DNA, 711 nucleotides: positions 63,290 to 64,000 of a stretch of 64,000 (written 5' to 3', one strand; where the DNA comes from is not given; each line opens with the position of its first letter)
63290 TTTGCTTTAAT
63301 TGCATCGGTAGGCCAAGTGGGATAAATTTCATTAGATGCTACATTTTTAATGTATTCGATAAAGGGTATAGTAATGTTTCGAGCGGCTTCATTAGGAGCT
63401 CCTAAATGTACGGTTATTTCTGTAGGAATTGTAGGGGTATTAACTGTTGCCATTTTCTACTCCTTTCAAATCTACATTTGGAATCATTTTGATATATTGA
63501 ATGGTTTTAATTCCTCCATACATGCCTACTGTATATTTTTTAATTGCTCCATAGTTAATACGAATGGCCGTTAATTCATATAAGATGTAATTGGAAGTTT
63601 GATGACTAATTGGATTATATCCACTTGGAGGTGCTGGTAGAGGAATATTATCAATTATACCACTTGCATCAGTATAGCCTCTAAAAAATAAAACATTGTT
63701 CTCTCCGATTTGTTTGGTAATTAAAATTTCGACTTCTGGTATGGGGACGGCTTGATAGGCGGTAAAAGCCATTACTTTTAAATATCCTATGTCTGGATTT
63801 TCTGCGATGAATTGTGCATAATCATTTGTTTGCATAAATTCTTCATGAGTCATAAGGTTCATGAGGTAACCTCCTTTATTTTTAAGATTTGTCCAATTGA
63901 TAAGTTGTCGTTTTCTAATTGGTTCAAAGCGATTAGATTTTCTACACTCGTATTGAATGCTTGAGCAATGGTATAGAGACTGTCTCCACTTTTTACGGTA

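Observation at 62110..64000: Naturally split SleC: pre-domain as a separate gene, enzyme encoded at the mature start with no pro-peptide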

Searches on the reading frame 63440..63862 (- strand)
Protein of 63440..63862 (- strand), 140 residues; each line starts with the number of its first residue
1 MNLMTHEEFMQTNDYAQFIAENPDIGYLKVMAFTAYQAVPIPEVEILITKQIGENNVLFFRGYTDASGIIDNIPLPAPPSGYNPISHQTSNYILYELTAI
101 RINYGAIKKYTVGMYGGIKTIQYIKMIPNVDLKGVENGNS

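Call 3: search_protein_families(library=pfam, proteins=[window:63440-63862:-], max_evalue=0.01)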
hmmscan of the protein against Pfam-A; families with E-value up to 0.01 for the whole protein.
window:63440-63862:- (140 aa): 0 families

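Call 4: search_protein_families(library=ncbifam, proteins=[window:63440-63862:-], max_evalue=0.01)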
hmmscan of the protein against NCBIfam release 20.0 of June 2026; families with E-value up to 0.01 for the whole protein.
window:63440-63862:- (140 aa): 0 families

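Call 6: search_solved_structures(query=window:63440-63862:-, max_evalue=10, show_alignments=3)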
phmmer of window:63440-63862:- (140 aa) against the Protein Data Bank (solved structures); distinct sequences matched with E-value up to 10: 4.
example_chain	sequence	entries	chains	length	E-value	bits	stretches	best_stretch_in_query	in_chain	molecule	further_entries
5ow6_A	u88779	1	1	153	0.023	17.8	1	84-133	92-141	VP1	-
5ow6_B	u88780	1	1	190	0.035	17.2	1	85-133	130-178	Capsid protein, VP2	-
5ow6_C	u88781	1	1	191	0.036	17.2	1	85-133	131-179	Capsid protein, VP3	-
1f15_A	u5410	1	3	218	0.046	16.9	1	85-133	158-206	COAT PROTEIN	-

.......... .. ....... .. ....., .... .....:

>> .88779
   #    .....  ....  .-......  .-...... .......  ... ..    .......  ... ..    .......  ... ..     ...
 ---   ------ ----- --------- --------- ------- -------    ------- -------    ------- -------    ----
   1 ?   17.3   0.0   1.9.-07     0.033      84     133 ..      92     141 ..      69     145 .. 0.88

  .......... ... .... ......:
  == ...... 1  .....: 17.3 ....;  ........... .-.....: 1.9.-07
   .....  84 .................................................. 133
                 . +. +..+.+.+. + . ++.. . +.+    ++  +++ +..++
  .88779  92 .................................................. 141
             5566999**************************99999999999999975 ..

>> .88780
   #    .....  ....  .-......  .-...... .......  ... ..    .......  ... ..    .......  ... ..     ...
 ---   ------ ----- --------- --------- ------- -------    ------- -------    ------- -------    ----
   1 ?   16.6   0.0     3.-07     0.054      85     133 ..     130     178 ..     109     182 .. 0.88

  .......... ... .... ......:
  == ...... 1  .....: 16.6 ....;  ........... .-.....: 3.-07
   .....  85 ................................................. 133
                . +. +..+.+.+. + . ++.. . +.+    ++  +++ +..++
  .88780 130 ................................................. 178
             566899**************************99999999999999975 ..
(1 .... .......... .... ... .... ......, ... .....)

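Call 7: find_homologous_proteins(query=window:63440-63862:-)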
Query window:63440-63862:- (140 aa): 74 proteins with E <= 0.001 among 77 candidates.
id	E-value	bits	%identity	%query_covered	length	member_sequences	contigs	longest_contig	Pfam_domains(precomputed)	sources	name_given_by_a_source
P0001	1.6e-86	305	99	100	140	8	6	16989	-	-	-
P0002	3.2e-56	207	65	99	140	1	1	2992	-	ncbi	-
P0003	6.0e-56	206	68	99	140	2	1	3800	-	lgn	-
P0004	3.6e-50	187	63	99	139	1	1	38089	-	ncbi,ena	-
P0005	3.4e-49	184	63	100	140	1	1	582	-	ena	-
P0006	3.0e-45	171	60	98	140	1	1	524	-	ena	-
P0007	5.9e-45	170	55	99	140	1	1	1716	-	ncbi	-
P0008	6.1e-45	170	57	99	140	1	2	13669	-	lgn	-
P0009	1.5e-44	169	60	98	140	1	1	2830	-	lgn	-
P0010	1.7e-44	169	59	98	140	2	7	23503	-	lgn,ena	-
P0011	1.7e-44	169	59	98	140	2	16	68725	-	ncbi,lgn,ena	-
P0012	1.9e-44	169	59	98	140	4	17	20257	-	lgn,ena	-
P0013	2.3e-44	168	59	98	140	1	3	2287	-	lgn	-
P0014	2.6e-44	168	59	98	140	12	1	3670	-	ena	-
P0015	3.2e-44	168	59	98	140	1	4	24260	-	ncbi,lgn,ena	-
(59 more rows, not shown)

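Call 9: search_solved_structures(query=A1, max_evalue=10, show_alignments=2)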
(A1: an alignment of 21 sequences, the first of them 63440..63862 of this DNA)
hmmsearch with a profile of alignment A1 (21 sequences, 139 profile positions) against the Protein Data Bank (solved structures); distinct sequences matched with E-value up to 10: 2.
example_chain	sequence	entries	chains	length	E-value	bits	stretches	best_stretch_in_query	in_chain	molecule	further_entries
9h68_A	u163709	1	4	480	5.2e-06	29.7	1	22-133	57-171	Spore cortex-lytic enzyme pre-pro-form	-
3tr6_A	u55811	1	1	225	0.86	12.8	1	28-103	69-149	O-methyltransferase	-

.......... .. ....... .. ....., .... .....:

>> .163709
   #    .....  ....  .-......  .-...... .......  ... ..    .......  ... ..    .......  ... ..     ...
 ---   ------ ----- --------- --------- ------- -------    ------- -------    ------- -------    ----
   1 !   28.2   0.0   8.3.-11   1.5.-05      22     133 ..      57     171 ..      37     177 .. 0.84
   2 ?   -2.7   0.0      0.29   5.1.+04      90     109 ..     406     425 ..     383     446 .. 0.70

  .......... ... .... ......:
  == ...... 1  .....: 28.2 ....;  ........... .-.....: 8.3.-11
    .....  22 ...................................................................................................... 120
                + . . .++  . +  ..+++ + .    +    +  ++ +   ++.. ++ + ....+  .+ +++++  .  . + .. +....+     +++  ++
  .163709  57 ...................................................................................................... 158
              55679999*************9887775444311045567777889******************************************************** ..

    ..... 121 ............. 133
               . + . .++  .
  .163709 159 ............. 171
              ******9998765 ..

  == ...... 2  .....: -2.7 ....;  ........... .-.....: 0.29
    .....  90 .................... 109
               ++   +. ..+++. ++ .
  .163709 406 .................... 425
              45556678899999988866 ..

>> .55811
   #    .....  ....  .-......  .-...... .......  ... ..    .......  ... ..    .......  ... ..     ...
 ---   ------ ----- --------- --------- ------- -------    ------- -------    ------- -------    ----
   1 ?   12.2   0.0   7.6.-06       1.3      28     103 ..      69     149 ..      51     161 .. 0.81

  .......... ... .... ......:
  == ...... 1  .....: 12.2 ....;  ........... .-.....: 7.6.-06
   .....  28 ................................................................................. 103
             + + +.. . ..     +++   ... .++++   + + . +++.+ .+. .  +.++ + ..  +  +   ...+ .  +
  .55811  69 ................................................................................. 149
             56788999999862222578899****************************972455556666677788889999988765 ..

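Call 19: predict_structure(alignment_id=A1)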
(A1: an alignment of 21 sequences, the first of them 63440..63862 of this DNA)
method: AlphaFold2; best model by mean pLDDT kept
length: 140 residues; sequences in the alignment: 21
mean_pLDDT: 89.0   pTM: 0.80
mean pLDDT of the five models: 89.0, 88.7, 87.9, 87.8, 86.8
residues with pLDDT >= 90: 108; 70-90: 17; 50-70: 7; < 50: 8
segments of 3 or more residues with pLDDT < 50: 133-140
pLDDT, mean of each block of 10 residues (from residue 1): 92 95 97 85 96 95 97 97 91 96 83 96 83 42
secondary structure, 60 per line:
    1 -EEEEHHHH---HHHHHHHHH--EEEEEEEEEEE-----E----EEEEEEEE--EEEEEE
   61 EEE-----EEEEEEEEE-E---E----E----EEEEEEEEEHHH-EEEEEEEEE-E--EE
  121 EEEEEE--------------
elements in order: E2-5 H6-9 H13-21 E24-34 E45-52 E55-63 E69-77 E93-101 E106-114 E119-126

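Call 23: fold_search(model_id=the predicted structure, library=pdb)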
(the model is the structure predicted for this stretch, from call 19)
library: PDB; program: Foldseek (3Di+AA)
matches with E <= 10: 798; with E <= 0.001: 18
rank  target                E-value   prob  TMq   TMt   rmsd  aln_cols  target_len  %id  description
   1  9h68_C                1.8e-05  1.00  0.61  0.22   3.8       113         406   21  Crystal Structure of the spore gernation lytic transglycosylase SleC from Clostridioides difficile in its zymogenic fo (released 2025-02-12)
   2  9h68_A                1.9e-05  1.00  0.61  0.22   3.9       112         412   20  Crystal Structure of the spore gernation lytic transglycosylase SleC from Clostridioides difficile in its zymogenic fo (released 2025-02-12)
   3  9h68_B                6.5e-05  1.00  0.60  0.22   3.9       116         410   22  Crystal Structure of the spore gernation lytic transglycosylase SleC from Clostridioides difficile in its zymogenic fo (released 2025-02-12)
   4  9h68_D                1.0e-04  1.00  0.60  0.22   3.1       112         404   23  Crystal Structure of the spore gernation lytic transglycosylase SleC from Clostridioides difficile in its zymogenic fo (released 2025-02-12)
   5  1dlm_A                1.7e-04  1.00  0.43  0.22   9.9       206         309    9  STRUCTURE OF CATECHOL 1,2-DIOXYGENASE FROM ACINETOBACTER CALCOACETICUS NATIVE DATA (released 2000-05-23)
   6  4v4c_B                2.5e-04  1.00  0.47  0.25   4.9       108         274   11  Crystal Structure of Pyrogallol-Phloroglucinol Transhydroxylase from Pelobacter acidigallici (released 2014-07-09)
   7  3e8v                  3.2e-04  1.00  0.46  0.73   4.2       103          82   13  Crystal structure of a possible transglutaminase-family protein proteolytic fragment from Bacteroides fragilis (released 2008-09-02)
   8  1sn0_C                3.5e-04  1.00  0.49  0.59   6.8       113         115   14  Crystal Structure Of Sea Bream Transthyretin in complex with thyroxine At 1.9A Resolution (released 2004-08-03)
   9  8qox_B                4.7e-04  1.00  0.57  0.19   2.4       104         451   13  Two-component assembly of SlaA and SlaB S-layer proteins of Sulfolobus acidocaldarius (released 2024-02-21)
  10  6hif_Y                5.7e-04  1.00  0.41  0.62   4.4       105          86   13  Kuenenia stuttgartiensis hydrazine dehydrogenase complex (released 2019-04-17)
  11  2nsm                  6.4e-04  1.00  0.46  0.18   6.3       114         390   15  Crystal structure of the human carboxypeptidase N (Kininase I) catalytic domain (released 2007-04-24)
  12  8uw4_A                6.7e-04  1.00  0.50  0.57   5.2       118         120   13  Crystal structure of hydroxyisourate hydrolase from Herbaspirillum seropedicae (released 2024-01-31)
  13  7kcn_B                6.7e-04  1.00  0.47  0.54   4.8       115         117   11  Reconstructed ancestor of HIUases and Transthyretins (released 2021-05-19)
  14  1oo2_A                8.0e-04  1.00  0.50  0.59   5.8       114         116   15  Crystal structure of transthyretin from Sparus aurata (released 2004-01-20)
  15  2g2n_A                8.0e-04  1.00  0.48  0.59   5.4       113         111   12  Crystal Structure of E.coli transthyretin-related protein with bound Zn (released 2006-12-12)
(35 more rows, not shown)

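Call 33: find_related_loci(query=A1, collection=genome_contigs, flank=6000)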
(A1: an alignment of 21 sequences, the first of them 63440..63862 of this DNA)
Query A1 (140 aa) in genome_contigs; peptide patterns used: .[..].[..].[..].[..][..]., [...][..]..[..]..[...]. (x = any residue, [..] = any of these).
132 stretches matched a pattern; 68 encode a relative of the query (tblastn E <= 1e-3); 67 distinct loci.
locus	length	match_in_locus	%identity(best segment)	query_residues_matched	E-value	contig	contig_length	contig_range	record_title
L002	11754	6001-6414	62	1-138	9e-55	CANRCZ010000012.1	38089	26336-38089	MAG: uncultured Bacilli bacterium isolate Lapin-026__bin41 genome assembly, contig: Lapin-026__NODE_1112_length_38089_co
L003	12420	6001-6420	59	1-139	3e-51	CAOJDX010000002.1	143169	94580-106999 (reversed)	MAG TPA_asm: uncultured Clostridia bacterium isolate SRR15604606_bin.30_metawrap_v1.3_MAG genome assembly, contig: NODE.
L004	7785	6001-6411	60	3-139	2e-50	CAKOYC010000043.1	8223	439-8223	MAG: uncultured Bacilli bacterium isolate REFINED_METABAT215_TOP10_CONTIGS_1500_ASSEMBLY_K77_MERGED__Hadza_MoBio_hadza-A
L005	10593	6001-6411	59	3-139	5e-50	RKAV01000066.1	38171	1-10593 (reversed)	MAG: bacterium isolate UBG167 contig1578131, whole genome shotgun sequence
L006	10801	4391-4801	59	3-139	2e-50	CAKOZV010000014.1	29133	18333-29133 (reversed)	MAG: uncultured Bacilli bacterium isolate REFINED_METABAT215_TOP10_CONTIGS_1500_ASSEMBLY_K77_MERGED__Hadza_MoBio_hadza-E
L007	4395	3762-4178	58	1-139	2e-50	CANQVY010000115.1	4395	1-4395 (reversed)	MAG: uncultured Bacilli bacterium isolate Lapin-014__bin4 genome assembly, contig: Lapin-014__NODE_18307_length_4395_cov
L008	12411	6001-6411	59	3-139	1e-49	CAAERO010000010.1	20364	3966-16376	MAG TPA_asm: Bacilli bacterium, isolate HGM10844, WGS project CAAERO010000000 data, contig: ERS608518_21_k95_25666, whol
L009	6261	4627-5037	59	3-139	1e-49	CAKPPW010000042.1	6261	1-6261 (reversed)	MAG: uncultured Bacilli bacterium isolate REFINED_METABAT215_TOP10_CONTIGS_1500_ASSEMBLY_K77_MERGED__Hadza_MoBio_C-REDO_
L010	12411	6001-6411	59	3-139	1e-49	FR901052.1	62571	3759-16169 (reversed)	Clostridium sp. CAG:451 genomic scaffold, scf48, whole genome shotgun sequence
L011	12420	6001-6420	57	1-139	9e-49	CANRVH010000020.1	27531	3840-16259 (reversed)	MAG TPA_asm: uncultured Clostridia bacterium isolate SRR15730529_bin.44_metawrap_v1.3_MAG genome assembly, contig: NODE.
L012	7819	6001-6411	57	3-139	8e-49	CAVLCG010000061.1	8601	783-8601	bacterium isolate G02639-L1_cleanbin_000022 genome assembly, contig: Spades_G02639-L1_contig_2572, whole genome shotgun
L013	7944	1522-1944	58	1-139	6e-49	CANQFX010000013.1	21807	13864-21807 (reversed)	MAG: uncultured Bacilli bacterium isolate Lapin-008__bin25 genome assembly, contig: Lapin-008__NODE_2725_length_21807_co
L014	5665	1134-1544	58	3-139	2e-48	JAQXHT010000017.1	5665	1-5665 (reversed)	MAG: bacterium isolate SUG1206 k141_9604234, whole genome shotgun sequence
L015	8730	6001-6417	56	1-139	4e-47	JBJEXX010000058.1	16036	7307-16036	MAG: Bacilli bacterium isolate PUUB25_bin.020 NODE_2553_length_16036_cov_11.341468, whole genome shotgun sequence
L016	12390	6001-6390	56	1-130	3e-47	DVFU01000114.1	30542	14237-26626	MAG TPA_asm: Candidatus Faecenecus gallistercoris isolate CHK165-10780 CHK165__C347388_L30542_ERR2241971, whole genome s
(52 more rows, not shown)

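Call 46: search_protein_representatives(alignment_id=A1)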
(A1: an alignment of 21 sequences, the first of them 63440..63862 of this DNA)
Query: 21 sequences, 139 profile positions. Proteins with E-value up to 0.001 (for the whole library): 1377; up to 1e-10: 441; up to 1e-30: 10. The best 150 are listed.
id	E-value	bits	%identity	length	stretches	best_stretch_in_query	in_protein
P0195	6.7e-63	227.1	-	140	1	1-139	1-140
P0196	5.6e-54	198.1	-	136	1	1-133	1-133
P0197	5.8e-41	156.0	-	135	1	1-129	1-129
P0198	2.0e-39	151.0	-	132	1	3-130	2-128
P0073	6.4e-39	149.4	-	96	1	2-95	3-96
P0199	2.3e-38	147.5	-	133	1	1-132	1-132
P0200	1.4e-37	145.1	-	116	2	1-74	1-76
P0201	2.6e-35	137.7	-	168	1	44-139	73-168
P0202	2.7e-32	127.9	-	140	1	1-139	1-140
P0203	5.1e-31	123.7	-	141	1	5-135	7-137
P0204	3.0e-30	121.3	-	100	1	34-110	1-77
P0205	4.6e-30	120.6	-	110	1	1-110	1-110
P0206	3.7e-29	117.7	-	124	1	11-129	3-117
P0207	6.5e-29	116.9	-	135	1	1-134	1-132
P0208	7.3e-29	116.8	-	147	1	3-72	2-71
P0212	3.3e-28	114.6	-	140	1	9-136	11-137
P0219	6.2e-27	110.5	-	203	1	12-128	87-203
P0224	6.4e-26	107.2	-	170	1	6-129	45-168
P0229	2.3e-25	105.4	-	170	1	10-128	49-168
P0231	6.2e-25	104.0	-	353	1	12-137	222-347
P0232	8.8e-25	103.5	-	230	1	12-126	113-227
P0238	9.3e-24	100.2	-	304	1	5-129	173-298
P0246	1.9e-22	96.0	-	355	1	11-128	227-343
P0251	8.4e-22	93.9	-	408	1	6-135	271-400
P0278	7.5e-20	87.6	-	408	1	14-126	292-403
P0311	4.0e-18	82.0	-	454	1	17-129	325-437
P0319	5.7e-18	81.5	-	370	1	7-127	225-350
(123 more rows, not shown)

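Call 47: search_protein_families(library=pfam, proteins=[P0231, P0251, P0311, P0246, P0238, P0232, P0219, P0224, P0278, P0319], max_evalue=0.001)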
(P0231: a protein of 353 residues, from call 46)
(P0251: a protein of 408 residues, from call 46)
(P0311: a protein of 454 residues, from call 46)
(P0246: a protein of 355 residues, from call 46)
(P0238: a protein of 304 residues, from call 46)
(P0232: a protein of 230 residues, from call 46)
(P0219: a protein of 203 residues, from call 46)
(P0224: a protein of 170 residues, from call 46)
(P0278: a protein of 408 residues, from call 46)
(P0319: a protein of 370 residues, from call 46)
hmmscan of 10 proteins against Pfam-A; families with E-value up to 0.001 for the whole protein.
P0231 (353 aa): 0 families

P0251 (408 aa): 0 families

P0311 (454 aa): 0 families

P0246 (355 aa): 1 family
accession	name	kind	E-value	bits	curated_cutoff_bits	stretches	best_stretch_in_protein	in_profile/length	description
PF01520.23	Amidase_3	-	3.4e-41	141.6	27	1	5-181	1-173/174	N-acetylmuramoyl-L-alanine amidase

P0238 (304 aa): 0 families

P0232 (230 aa): 0 families

P0219 (203 aa): 0 families

P0224 (170 aa): 0 families

P0278 (408 aa): 0 families

P0319 (370 aa): 0 families

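Call 49: find_encoding_contigs(protein=P0224, flank=5000, max_places=3)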
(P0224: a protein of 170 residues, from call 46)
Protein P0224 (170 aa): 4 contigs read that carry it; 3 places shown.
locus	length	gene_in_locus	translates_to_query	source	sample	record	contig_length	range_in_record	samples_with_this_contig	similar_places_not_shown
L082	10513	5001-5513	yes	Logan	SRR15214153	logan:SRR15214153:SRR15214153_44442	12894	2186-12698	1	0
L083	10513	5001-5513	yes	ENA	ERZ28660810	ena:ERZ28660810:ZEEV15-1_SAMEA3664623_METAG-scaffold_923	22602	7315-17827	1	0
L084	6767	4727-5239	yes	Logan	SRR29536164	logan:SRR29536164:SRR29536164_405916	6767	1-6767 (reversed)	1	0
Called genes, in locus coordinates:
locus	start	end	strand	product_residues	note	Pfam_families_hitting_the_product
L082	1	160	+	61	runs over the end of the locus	PF03060:NMO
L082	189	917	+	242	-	PF03060:NMO, PF05690:ThiG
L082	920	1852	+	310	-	PF00698:Acyl_transf_1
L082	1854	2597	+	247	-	PF00106:adh_short, PF01370:Epimerase (faint), PF08659:KR, PF13561:adh_short_C2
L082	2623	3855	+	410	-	PF00109:ketoacyl-synt, PF02801:Ketoacyl-synt_C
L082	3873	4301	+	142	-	PF22817:ApeP-like, PF07977:FabA, PF22818:ApeI-like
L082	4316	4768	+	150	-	PF01047:MarR, PF12802:MarR_2, PF13463:HTH_27 (faint)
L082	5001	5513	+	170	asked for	-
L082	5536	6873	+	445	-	PF01471:PG_binding_1, PF09374:PG_binding_3 (faint), PF01471:PG_binding_1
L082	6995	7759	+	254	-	PF07505:DUF5131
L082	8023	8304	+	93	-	PF03190:Thioredox_DsbH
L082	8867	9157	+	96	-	-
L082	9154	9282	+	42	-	-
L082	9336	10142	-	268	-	PF01522:Polysacc_deac_1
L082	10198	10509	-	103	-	-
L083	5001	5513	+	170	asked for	-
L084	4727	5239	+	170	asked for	-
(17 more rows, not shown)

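Call 50: find_encoding_contigs(protein=P0251, flank=5000, max_places=3)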
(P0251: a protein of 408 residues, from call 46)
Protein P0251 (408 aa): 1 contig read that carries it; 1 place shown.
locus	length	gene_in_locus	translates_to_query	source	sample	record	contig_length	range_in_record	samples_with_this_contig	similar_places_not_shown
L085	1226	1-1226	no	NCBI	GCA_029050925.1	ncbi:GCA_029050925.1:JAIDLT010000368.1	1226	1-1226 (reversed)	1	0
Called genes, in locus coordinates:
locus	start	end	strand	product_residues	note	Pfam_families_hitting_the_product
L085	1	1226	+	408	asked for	?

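Call 51: list_cluster_members(proteins=[P0203, P0212, P0224, P0232, P0219, P0231, P0246, P0311, P0238, P0202])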
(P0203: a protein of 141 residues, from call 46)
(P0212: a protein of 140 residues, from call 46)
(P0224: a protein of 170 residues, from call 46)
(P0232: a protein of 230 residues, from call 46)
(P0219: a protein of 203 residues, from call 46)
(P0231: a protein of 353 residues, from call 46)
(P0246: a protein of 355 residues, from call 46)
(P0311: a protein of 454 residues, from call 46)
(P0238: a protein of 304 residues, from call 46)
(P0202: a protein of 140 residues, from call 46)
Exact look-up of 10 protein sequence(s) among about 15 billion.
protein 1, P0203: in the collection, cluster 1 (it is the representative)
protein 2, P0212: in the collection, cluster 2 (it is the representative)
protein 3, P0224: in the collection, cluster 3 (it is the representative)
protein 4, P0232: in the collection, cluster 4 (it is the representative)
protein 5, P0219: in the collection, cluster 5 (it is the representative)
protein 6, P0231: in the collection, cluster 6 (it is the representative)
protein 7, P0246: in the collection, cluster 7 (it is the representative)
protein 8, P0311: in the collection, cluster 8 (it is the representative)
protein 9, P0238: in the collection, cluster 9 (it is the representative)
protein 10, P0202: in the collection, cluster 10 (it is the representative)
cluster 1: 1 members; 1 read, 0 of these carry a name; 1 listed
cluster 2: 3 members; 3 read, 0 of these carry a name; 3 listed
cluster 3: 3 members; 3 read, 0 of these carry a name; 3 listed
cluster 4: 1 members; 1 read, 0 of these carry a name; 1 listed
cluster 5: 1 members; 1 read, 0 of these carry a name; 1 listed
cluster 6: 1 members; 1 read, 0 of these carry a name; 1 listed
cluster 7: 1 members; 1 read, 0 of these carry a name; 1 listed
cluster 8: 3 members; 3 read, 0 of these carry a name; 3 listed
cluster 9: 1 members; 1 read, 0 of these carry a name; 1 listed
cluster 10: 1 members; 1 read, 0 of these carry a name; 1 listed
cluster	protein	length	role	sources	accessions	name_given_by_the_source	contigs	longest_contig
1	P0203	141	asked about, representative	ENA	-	-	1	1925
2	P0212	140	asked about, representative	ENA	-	-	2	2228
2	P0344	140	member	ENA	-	-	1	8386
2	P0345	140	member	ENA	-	-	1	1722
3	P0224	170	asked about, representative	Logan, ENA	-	-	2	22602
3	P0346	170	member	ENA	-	-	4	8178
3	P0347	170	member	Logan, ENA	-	-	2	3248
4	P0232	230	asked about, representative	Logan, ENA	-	-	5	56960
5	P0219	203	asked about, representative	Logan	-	-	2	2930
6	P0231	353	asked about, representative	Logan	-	-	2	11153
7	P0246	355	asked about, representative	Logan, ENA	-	-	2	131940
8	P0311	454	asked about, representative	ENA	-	-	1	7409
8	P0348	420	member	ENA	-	-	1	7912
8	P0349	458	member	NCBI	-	-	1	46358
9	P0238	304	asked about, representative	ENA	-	-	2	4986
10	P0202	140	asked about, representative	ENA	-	-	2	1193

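Call 63: find_encoding_contigs(protein=P0229, flank=4000, max_places=1)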
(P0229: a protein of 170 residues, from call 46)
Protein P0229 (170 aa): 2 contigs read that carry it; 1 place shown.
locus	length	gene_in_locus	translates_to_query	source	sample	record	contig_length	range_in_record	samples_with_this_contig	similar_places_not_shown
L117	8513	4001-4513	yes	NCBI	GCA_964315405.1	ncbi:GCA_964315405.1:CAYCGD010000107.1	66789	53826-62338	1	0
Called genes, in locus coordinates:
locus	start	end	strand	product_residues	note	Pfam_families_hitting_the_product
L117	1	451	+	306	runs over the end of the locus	PF01479:S4 (weak), PF00849:PseudoU_synth_2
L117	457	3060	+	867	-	PF00690:Cation_ATPase_N, PF00122:E1-E2_ATPase, PF00702:Hydrolase, PF13246:Cation_ATPase, PF00689:Cation_ATPase_C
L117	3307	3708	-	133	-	-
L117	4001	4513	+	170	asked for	-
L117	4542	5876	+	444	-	PF08486:SpoIID (weak), PF01471:PG_binding_1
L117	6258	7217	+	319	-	PF00535:Glycos_transf_2, PF10111:Glyco_tranf_2_2, PF13641:Glyco_tranf_2_3 (weak)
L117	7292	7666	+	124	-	PF03862:SpoVAC_SpoVAEB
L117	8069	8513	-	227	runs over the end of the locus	PF02592:Vut_1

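Call 80: search_protein_families(library=pfam, proteins=[window:63440-63862:-, P0224, P0232], max_evalue=10)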
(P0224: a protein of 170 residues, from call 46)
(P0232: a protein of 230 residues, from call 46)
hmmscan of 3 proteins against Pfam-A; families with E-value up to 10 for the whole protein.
window:63440-63862:- (140 aa): 0 families

P0224 (170 aa): 1 family
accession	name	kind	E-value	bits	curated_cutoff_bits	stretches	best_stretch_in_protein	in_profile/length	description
PF13620.12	CarboxypepD_reg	-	0.034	14.9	32.3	0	77-107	11-38/82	Carboxypeptidase regulatory-like domain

P0232 (230 aa): 0 families

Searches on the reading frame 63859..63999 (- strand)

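Call 3: search_protein_families(library=pfam, proteins=[window:63859-63999:-], max_evalue=0.01)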
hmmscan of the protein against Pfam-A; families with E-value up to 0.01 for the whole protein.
window:63859-63999:- (46 aa): 2 families
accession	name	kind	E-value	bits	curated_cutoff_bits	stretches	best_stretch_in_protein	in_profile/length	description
PF01476.26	LysM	-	6.5e-17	61.6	20.9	1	1-42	2-43/43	LysM domain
PF23473.1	LysM3_LYK4_5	-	3.1e-05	24.4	29.3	1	2-32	7-37/48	LYK4/5 LysM3 domain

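Call 4: search_protein_families(library=ncbifam, proteins=[window:63859-63999:-], max_evalue=0.01)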
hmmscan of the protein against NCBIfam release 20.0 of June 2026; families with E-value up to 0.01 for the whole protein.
window:63859-63999:- (46 aa): 12 families
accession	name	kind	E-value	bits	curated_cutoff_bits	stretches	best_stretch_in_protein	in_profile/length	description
NF008050.0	PRK10783.1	equivalog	3.5e-08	32.2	508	1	1-45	347-391/457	murein transglycosylase D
TIGR02907.1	spore_VI_D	equivalog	1.4e-07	31.4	169.85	1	2-41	304-343/344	stage VI sporulation protein D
NF004974.0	PRK06347.1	equivalog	1.5e-07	30.8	701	1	2-41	335-374/592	1,4-beta-N-acetylmuramoylhydrolase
NF040883.1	amid_act_ActS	equivalog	3e-07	30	375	1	1-43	37-80/242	amidase activator ActS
NF041208.1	celldiv_DipM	equivalog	5.6e-07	29.1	740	1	1-42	187-228/419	cell division endopeptidase DipM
NF042931.1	SAG1386_EF1546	equivalog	1.7e-05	24.9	80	1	1-42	113-158/158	SAG1386/EF1546 family surface-associated protein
NF047755.1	LIC_10271_M23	exception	2.1e-05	24.4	180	1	1-44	28-72/207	LIC_10271 family cell wall hydrolase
NF050804.1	CellDivDipMCaul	equivalog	2.3e-05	23.4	900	1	1-40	312-352/634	cell division endopeptidase DipM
NF010495.0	PRK13914.1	equivalog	6.2e-05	22.2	647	1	2-45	32-75/481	invasion associated endopeptidase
TIGR02899.1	spore_safA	subfamily_domain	6.3e-05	22.8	67.85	1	2-33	1-33/44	SafA/ExsA family spore coat assembly protein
NF010723.1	PRK14125.1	equivalog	9.1e-05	22.3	60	1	1-41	36-84/87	cell division suppressor protein YneA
NF052398.1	Agg_Promo_Fact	equivalog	0.00073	19.8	170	1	1-43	32-75/202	aggregation-promoting factor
